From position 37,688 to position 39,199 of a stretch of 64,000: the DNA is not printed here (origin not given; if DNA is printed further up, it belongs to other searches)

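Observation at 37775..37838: Exact sigma-54 promoter immediately upstream of ftsZ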

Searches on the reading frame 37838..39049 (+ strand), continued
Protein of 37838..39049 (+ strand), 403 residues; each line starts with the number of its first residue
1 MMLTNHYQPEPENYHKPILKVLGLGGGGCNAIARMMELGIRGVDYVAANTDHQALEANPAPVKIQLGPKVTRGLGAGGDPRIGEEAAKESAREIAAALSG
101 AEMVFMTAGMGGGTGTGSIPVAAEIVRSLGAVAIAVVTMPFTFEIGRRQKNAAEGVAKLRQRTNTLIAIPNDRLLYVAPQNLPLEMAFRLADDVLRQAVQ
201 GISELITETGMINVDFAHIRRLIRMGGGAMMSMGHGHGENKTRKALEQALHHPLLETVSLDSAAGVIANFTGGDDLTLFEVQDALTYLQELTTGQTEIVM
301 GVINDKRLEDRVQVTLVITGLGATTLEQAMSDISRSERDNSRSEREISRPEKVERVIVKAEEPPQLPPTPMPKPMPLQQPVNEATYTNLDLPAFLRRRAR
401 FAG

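Call 49: search_solved_structures(query=L041:5781-6947:+, max_evalue=1)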
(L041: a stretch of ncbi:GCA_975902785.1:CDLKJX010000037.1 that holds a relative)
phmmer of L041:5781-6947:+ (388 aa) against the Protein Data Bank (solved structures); distinct sequences matched with E-value up to 1: 5.
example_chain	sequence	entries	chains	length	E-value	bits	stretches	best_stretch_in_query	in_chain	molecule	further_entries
5bx9_A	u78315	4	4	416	1.5e-07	33.9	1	66-215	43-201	PslG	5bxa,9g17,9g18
4zn2_A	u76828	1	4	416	1.5e-07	33.9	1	66-215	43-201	PslG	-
5igh_A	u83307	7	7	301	0.56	12.2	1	137-211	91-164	Macrolide 2'-phosphotransferase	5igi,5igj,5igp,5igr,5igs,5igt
1qgu_A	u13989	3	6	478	0.68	12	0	53-116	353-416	PROTEIN (NITROGENASE MOLYBDENUM IRON PROTEIN)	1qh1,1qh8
1h1l_A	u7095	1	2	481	0.68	11.9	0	53-116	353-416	NITROGENASE MOLYBDENUM IRON PROTEIN ALPHA CHAIN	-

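Call 54: search_protein_families(library=pfam, proteins=[L001:4596-5966:+, L001:3692-4597:-, L001:1990-3738:+, L001:7357-8814:-])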
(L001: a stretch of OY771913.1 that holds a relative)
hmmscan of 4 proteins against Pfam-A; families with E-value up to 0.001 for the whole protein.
L001:4596-5966:+ (456 aa): 0 families

L001:3692-4597:- (301 aa): 7 families
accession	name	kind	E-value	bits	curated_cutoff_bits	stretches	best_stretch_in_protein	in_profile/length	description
PF05368.20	NmrA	-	6.4e-18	65.8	27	1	2-230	5-237/298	NmrA-like family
PF13460.12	NAD_binding_10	-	2.4e-17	63.8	27.2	1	6-147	1-145/184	NAD(P)H-binding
PF01370.27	Epimerase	-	1.4e-15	57.8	20.9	1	2-209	1-240/240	NAD dependent epimerase/dehydratase family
PF01073.25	3Beta_HSD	-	1.1e-13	51.3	22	1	3-113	1-118/280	3-beta hydroxysteroid dehydrogenase/isomerase family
PF04321.23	RmlD_sub_bind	-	1.3e-08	34.7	27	0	2-106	3-97/287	RmlD substrate binding domain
PF07993.18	NAD_binding_4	-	6.5e-07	29.2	20.1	0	4-33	1-33/258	Male sterility protein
PF16363.11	GDP_Man_Dehyd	-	1.7e-06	28.2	27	1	3-114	1-129/332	GDP-mannose 4,6 dehydratase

L001:1990-3738:+ (582 aa): 2 families
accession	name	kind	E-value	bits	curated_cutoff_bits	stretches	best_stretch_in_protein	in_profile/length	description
PF00128.31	Alpha-amylase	-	6.6e-15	55.7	22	1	53-415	24-358/446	Alpha amylase, catalytic domain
PF14701.12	hDGE_amylase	-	0.00012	21.7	27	1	93-152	53-121/439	Glycogen debranching enzyme, glucanotransferase domain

L001:7357-8814:- (485 aa): 0 families

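Call 58: find_homologous_proteins(query=L010:2613-3974:+, max_evalue=1e-10)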
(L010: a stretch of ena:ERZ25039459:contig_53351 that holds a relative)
Query L010:2613-3974:+ (453 aa): 1613 proteins with E <= 1e-10 among 8000 candidates; the best 120 are listed.
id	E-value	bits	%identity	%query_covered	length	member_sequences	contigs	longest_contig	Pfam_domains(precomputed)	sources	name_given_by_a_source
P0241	0.0e+0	1029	97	100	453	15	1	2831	-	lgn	-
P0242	6.5e-264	894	84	100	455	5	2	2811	-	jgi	jgi:hypothetical protein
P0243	1.5e-256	870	82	100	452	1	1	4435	-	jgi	jgi:hypothetical protein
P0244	2.8e-256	869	81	100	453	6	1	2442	-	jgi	jgi:hypothetical protein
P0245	5.0e-251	852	78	100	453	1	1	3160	-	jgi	jgi:hypothetical protein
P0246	1.7e-237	807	76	100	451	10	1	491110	-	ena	-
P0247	6.8e-195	667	65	98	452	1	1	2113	-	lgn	-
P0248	1.1e-194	666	64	99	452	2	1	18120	-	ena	-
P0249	2.9e-192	658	64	100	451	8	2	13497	-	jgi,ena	-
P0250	3.0e-192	658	65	100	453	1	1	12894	-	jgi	jgi:hypothetical protein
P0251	1.7e-188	646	62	100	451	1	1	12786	-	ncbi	-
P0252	6.3e-188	644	63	98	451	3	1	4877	-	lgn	-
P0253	1.8e-187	642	64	98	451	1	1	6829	-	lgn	-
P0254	2.6e-185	635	63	100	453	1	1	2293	-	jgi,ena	-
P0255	1.0e-184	633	61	100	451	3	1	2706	-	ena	-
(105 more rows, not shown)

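Call 70: predict_structure(alignment_id=A3)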
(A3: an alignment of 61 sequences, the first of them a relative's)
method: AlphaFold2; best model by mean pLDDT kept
length: 453 residues; sequences in the alignment: 61
mean_pLDDT: 81.2   pTM: 0.69
mean pLDDT of the five models: 81.2, 80.9, 78.2, 74.5, 71.9
residues with pLDDT >= 90: 197; 70-90: 167; 50-70: 39; < 50: 50
segments of 3 or more residues with pLDDT < 50: 1-8, 201-203, 207-210, 284-290, 336-362
pLDDT, mean of each block of 10 residues (from residue 1): 38 82 79 92 92 91 97 93 95 98 95 84 92 98 97 85 95 95 93 75 46 65 88 90 94 73 90 89 50 85 90 86 88 60 36 41 74 75 74 82 86 85 87 88 70 69
secondary structure, 60 per line:
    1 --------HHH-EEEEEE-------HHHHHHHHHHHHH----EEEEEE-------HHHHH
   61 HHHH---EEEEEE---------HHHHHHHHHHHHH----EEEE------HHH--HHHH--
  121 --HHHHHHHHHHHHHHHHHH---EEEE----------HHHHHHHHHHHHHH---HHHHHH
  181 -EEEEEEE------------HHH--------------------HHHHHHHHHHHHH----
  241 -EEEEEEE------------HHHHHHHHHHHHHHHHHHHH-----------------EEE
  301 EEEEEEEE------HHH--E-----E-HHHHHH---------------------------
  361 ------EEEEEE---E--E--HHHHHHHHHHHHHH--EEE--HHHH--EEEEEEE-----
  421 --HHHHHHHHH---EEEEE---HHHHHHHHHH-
elements in order: E13-18 H26-38 E43-48 H56-64 E68-73 H83-95 E100-103 H115-118 H123-140 E144-147 H158-171 H175-180 E182-188 H224-236 E242-248 H261-280 E298-308 H328-333 E367-372 H382-395 E398-400 H403-406 E409-415 H423-431 E435-439 H443-452

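Call 72: search_solved_structures(query=window:37838-39049:+, max_evalue=1e-40, show_alignments=2)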
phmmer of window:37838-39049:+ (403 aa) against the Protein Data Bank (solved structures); distinct sequences matched with E-value up to 1e-40: 49.
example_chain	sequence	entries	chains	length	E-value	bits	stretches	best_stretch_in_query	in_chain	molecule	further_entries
2vam_A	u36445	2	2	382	1.8e-93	317.2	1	19-399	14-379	CELL DIVISION PROTEIN FTSZ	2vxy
2rhh_A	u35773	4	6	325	8.4e-90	305.1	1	19-321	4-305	Cell Division Protein ftsZ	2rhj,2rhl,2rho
4u39_A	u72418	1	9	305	1.8e-89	304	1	19-320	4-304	Cell division protein FtsZ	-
4m8i_A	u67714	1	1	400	2.7e-88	300.1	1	6-325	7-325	Cell division protein FtsZ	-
4dxd_A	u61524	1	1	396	3.8e-88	299.7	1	6-322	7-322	Cell division protein FtsZ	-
7ohh_A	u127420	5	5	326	8.2e-88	298.5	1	11-321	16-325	Cell division protein FtsZ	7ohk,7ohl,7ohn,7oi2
3vo8_A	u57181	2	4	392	2.6e-87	296.9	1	15-322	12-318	Cell division protein FtsZ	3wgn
3wgj_A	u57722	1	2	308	4e-87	296.3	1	15-321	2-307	Cell division protein FtsZ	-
7ojz_A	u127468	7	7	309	1.1e-86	294.9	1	15-321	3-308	Cell division protein FtsZ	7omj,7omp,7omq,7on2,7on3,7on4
6rvm_A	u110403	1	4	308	1.1e-86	294.9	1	15-321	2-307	Cell division protein FtsZ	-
6rvn_A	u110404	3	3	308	1.5e-86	294.4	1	15-320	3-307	Cell division protein FtsZ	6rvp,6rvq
3vo9_A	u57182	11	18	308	1.6e-86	294.3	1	15-321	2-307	Cell division protein FtsZ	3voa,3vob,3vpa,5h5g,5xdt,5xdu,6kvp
6yd1_A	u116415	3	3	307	2.3e-86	293.8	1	15-320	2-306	Cell division protein FtsZ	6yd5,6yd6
7ojb_A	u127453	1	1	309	2.6e-86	293.6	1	15-321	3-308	Cell division protein FtsZ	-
7oja_A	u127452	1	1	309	5.6e-86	292.5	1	15-321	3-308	Cell division protein FtsZ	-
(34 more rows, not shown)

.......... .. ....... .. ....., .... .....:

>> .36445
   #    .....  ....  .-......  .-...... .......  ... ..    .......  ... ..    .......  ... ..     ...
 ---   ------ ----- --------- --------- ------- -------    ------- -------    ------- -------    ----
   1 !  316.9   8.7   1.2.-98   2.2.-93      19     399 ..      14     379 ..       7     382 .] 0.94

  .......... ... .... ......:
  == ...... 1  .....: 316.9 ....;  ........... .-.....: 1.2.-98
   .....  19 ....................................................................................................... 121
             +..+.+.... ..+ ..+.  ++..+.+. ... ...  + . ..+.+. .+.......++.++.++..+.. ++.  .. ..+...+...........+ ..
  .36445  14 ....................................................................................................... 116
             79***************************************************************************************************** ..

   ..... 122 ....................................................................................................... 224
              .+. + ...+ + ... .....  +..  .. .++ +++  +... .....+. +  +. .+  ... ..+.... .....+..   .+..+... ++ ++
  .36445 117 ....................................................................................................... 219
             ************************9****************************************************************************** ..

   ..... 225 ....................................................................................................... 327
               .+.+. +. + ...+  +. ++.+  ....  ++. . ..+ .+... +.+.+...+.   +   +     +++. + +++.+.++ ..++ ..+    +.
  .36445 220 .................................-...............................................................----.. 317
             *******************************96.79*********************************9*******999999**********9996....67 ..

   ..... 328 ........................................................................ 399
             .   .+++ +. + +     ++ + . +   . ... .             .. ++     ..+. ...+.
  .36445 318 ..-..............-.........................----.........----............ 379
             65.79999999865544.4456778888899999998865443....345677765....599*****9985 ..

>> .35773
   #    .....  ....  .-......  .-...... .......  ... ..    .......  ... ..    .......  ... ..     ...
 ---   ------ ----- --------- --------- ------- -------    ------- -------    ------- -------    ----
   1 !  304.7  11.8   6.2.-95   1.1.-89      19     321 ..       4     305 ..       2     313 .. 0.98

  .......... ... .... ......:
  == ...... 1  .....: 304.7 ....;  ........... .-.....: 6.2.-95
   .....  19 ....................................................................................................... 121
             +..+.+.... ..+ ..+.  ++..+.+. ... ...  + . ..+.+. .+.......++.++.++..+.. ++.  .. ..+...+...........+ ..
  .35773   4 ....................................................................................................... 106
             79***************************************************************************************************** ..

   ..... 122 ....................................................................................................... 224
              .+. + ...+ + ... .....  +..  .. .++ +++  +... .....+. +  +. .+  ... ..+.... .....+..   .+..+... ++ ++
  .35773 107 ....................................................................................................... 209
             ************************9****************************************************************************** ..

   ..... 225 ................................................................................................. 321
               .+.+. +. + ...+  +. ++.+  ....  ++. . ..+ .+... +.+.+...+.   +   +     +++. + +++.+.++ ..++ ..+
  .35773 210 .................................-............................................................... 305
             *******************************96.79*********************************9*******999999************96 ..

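Call 73: fold_search(model_id=the predicted structure, library=pdb)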
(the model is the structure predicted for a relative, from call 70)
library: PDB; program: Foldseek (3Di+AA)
matches with E <= 10: 1802; with E <= 0.001: 215
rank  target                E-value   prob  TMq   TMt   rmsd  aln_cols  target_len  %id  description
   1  4xsl_A                2.2e-06  1.00  0.36  0.51   7.4       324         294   14  Crystal strcutre of D-tagatose 3-epimerase C66S from Pseudomonas cichorii in complex with glycerol (released 2016-01-27)
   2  5xb7_C                2.6e-06  1.00  0.32  0.23  15.9       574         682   10  GH42 alpha-L-arabinopyranosidase from Bifidobacterium animalis subsp. lactis Bl-04 (released 2017-11-01)
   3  6uax_B                5.8e-06  1.00  0.40  0.64   5.7       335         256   12  Crystal structure of a GH128 (subgroup II) endo-beta-1,3-glucanase from Sorangium cellulosum (ScGH128_II) (released 2020-05-20)
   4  5bwi_A                5.8e-06  1.00  0.44  0.45   7.3       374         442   10  Crystallographic structure of a bacterial heparanase (released 2015-10-28)
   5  6uax_A                6.5e-06  1.00  0.39  0.63   6.5       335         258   12  Crystal structure of a GH128 (subgroup II) endo-beta-1,3-glucanase from Sorangium cellulosum (ScGH128_II) (released 2020-05-20)
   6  4pfh_A                8.2e-06  1.00  0.35  0.49   8.3       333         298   14  Crystal structure of engineered D-tagatose 3-epimerase PcDTE-IDF8 (released 2014-10-22)
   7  4q7i_A                8.7e-06  1.00  0.32  0.45   8.4       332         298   12  Crystal structure of engineered thermostable D-tagatose 3-epimerase PcDTE-Var8 (released 2014-10-22)
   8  7dz4_A                9.2e-06  1.00  0.32  0.48   7.4       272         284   10  Crystal structures of D-allulose 3-epimerase with D-tagatose from Sinorhizobium fredii (released 2022-08-03)
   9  4pgl_A                9.7e-06  1.00  0.35  0.50   7.4       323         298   13  Crystal structure of engineered D-tagatose 3-epimerase PcDTE-ILS6 (released 2014-10-22)
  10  5e9a_A                9.7e-06  1.00  0.35  0.25  15.2       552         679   11  Crystal structure analysis of the cold-adamped beta-galactosidase from Rahnella sp. R3 (released 2016-10-26)
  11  7rml_B                1.0e-05  1.00  0.25  0.36  11.3       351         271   12  Neisseria meningitidis Methylenetetrahydrofolate reductase in complex with FAD (released 2022-11-02)
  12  4xsl_C                1.1e-05  1.00  0.35  0.50   8.0       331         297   13  Crystal strcutre of D-tagatose 3-epimerase C66S from Pseudomonas cichorii in complex with glycerol (released 2016-01-27)
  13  9led_B                1.2e-05  1.00  0.31  0.40   7.2       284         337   14  Rice FBA1 in complex with fructose bisphosphate (released 2026-01-14)
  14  7dz3_C                1.4e-05  1.00  0.32  0.47   7.5       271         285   11  Crystal structures of D-allulose 3-epimerase with D-fructose from Sinorhizobium fredii (released 2022-08-03)
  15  4xsl_D                1.5e-05  1.00  0.36  0.51   8.0       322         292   13  Crystal strcutre of D-tagatose 3-epimerase C66S from Pseudomonas cichorii in complex with glycerol (released 2016-01-27)
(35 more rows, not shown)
